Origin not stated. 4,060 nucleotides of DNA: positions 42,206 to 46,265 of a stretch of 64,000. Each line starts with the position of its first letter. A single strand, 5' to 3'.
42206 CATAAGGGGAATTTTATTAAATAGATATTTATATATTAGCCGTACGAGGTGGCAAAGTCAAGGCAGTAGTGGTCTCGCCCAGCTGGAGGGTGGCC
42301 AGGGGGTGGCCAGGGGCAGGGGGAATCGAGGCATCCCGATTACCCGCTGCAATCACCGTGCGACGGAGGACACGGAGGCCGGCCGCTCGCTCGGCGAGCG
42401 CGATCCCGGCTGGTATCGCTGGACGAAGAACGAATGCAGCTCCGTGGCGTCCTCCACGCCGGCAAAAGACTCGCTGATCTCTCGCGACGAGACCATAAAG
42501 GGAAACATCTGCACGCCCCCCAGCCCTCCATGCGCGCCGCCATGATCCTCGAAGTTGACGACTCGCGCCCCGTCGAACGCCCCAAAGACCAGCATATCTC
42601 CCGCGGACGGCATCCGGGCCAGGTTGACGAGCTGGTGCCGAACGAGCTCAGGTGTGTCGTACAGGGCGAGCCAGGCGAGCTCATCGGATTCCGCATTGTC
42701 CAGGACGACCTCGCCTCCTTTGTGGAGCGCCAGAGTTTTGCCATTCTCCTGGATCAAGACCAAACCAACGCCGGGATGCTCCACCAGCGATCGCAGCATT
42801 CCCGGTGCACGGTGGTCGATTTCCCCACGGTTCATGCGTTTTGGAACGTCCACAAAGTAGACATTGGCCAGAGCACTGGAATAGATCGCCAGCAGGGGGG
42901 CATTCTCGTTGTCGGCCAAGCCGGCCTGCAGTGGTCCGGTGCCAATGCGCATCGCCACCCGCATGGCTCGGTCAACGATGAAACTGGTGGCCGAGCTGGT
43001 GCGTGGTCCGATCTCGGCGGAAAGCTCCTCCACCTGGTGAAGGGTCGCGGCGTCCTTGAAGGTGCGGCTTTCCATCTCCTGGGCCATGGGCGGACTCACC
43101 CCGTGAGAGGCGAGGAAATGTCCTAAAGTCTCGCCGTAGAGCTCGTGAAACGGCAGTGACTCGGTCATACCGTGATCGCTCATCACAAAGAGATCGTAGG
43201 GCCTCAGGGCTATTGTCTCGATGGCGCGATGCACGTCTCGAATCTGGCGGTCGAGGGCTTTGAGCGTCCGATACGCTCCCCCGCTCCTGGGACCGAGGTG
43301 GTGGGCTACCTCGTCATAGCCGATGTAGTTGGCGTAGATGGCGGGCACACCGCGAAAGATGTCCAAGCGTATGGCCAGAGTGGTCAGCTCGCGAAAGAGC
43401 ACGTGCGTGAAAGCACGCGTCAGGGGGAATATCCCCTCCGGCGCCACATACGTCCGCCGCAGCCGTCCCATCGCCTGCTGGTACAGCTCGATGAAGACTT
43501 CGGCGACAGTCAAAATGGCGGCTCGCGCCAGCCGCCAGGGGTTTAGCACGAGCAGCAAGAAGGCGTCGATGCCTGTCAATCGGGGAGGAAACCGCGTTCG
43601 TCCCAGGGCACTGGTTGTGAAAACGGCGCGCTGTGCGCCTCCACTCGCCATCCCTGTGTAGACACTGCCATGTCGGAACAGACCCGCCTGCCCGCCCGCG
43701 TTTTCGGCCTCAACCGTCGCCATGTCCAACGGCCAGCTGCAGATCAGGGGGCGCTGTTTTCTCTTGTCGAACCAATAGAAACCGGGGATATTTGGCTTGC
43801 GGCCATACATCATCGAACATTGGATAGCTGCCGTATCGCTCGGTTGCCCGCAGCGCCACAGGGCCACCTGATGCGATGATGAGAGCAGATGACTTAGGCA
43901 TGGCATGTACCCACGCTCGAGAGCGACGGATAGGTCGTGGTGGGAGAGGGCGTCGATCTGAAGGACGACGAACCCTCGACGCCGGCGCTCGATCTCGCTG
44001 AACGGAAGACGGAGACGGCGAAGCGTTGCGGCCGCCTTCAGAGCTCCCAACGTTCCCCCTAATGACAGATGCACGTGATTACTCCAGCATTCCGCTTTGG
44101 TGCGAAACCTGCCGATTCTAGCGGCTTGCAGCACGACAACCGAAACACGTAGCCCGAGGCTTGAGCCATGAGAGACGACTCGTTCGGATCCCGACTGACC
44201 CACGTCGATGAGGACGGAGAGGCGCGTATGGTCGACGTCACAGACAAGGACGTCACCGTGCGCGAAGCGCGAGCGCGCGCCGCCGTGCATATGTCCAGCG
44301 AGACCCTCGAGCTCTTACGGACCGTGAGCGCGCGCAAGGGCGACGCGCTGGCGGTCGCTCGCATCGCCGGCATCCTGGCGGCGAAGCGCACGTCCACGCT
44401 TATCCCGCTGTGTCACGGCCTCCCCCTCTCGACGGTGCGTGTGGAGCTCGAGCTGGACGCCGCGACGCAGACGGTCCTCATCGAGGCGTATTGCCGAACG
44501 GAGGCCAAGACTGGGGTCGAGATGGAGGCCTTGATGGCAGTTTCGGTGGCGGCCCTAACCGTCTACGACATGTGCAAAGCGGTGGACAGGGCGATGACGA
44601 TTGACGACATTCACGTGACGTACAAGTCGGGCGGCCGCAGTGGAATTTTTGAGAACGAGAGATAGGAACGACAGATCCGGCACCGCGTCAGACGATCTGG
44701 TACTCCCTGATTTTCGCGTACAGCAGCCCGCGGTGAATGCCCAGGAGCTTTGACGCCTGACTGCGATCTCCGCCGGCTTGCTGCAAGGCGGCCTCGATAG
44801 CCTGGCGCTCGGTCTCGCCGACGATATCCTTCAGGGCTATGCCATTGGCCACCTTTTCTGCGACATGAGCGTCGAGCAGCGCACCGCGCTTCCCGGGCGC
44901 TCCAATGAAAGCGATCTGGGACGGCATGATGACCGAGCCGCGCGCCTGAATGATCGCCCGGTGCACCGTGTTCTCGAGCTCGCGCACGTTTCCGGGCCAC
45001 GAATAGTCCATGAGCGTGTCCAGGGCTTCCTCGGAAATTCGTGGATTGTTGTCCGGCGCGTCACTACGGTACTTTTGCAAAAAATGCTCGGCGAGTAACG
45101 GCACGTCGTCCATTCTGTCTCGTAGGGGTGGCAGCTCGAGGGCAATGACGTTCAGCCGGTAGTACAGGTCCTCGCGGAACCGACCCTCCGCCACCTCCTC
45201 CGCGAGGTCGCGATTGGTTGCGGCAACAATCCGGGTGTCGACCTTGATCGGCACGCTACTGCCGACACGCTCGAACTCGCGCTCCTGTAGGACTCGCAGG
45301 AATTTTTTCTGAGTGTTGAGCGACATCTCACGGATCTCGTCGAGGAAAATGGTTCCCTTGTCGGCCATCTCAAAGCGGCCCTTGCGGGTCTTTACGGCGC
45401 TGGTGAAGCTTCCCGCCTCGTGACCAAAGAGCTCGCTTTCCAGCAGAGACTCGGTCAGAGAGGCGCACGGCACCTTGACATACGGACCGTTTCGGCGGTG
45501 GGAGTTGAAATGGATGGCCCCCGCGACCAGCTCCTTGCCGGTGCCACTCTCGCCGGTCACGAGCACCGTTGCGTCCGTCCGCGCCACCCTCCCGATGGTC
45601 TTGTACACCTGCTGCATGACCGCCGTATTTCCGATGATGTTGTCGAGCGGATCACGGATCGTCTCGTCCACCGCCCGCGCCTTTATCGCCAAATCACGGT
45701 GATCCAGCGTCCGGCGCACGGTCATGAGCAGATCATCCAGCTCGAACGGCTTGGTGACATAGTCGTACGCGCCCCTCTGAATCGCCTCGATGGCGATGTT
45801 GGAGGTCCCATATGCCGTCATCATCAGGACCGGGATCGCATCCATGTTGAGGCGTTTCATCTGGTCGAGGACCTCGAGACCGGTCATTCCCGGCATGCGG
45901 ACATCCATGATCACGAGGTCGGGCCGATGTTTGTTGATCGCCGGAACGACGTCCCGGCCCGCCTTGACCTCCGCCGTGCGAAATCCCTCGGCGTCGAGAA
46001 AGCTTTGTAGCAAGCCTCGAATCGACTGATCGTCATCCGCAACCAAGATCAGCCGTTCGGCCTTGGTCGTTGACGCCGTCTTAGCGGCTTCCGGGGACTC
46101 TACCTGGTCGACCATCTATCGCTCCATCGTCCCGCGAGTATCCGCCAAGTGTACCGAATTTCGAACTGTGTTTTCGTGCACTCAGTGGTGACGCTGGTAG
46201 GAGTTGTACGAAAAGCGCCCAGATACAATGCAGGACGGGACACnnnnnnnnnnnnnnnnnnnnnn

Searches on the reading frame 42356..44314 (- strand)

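Call 22: search_protein_families(library=ncbifam, max_evalue=1e-20, proteins=[window:42356-44314:-])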
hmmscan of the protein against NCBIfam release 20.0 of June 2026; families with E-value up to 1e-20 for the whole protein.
window:42356-44314:- (653 aa): 0 families

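Call 24: search_protein_families(library=ncbifam, max_evalue=1e-10, proteins=[window:42356-44314:-])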
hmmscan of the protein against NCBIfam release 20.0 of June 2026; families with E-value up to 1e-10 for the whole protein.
window:42356-44314:- (653 aa): 0 families

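Call 45: search_protein_families(library=pfam, max_evalue=0.001, proteins=[window:42356-44314:-])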
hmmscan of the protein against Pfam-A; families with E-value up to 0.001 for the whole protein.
window:42356-44314:- (653 aa): 1 family
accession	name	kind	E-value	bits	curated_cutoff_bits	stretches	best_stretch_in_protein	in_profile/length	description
PF01663.27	Phosphodiest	-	3.4e-12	47.1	23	1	116-387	2-225/342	Type I phosphodiesterase / nucleotide pyrophosphatase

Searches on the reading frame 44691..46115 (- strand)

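Call 23: search_protein_families(library=ncbifam, max_evalue=1e-20, proteins=[window:44691-46115:-])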
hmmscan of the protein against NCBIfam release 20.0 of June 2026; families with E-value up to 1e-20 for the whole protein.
window:44691-46115:- (475 aa): 29 families (the best 25 are shown)
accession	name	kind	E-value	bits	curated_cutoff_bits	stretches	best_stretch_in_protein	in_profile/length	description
NF008469.0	PRK11361.1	equivalog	1.4e-148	495.4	714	1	19-474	3-456/461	acetoacetate metabolism transcriptional regulator AtoC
TIGR01818.1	ntrC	equivalog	1.6e-136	455.8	558.6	1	23-471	1-462/463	nitrogen regulation protein NR(I)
NF007689.0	PRK10365.1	equivalog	3.3e-122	408.5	760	1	22-469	7-439/441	sigma-54-dependent response regulator transcription factor ZraR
TIGR02915.1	PEP_resp_reg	equivalog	5.2e-119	398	502.6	1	23-474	1-444/445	PEP-CTERM-box response regulator transcription factor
NF008176.1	PRK10923.1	equivalog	7.3e-117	390.8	620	1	23-472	6-466/469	nitrogen regulation protein NR(I)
NF051870.1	NAssimRespRegNtrX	equivalog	2.4e-115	386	600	1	23-471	4-449/452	nitrogen assimilation response regulator NtrX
NF041946.1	LuxO_transreg_Vib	equivalog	4.8e-115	385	800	1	27-473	3-461/463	quorum-sensing sigma-54 dependent transcriptional regulator LuxO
TIGR01817.1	nifA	equivalog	1.1e-114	384.1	528.85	1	154-430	192-468/534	nif-specific transcriptional activator NifA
NF050807.1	TransRegFlbDCaul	equivalog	5.2e-103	345.3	750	1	59-473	36-439/454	sigma-54-dependent transcriptional regulator FlbD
NF003451.0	PRK05022.1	equivalog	1.4e-102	344.1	476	1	156-466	188-502/512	nitric oxide reductase transcriptional regulator NorR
NF041552.1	TF_PrdR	equivalog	2.3e-102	343.2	795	1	142-473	251-577/577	sigma-54 dependent transcriptional regulator PrdR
NF011695.0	PRK15115.1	equivalog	7.2e-97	324.9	763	1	18-461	5-436/445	two-component system response regulator GlrR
NF038308.1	RNA_repair_RtcR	equivalog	1.4e-95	321.2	650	1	51-465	61-504/530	RNA repair transcriptional activator RtcR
NF049963.1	RespRegFlgRCampy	domain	9.8e-95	317.9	750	1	25-474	5-429/429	fla regulon two-component system response regulator FlgR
TIGR02329.1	propionate_PrpR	equivalog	6.9e-92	308.7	499.2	1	127-469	180-524/526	propionate catabolism operon regulatory protein PrpR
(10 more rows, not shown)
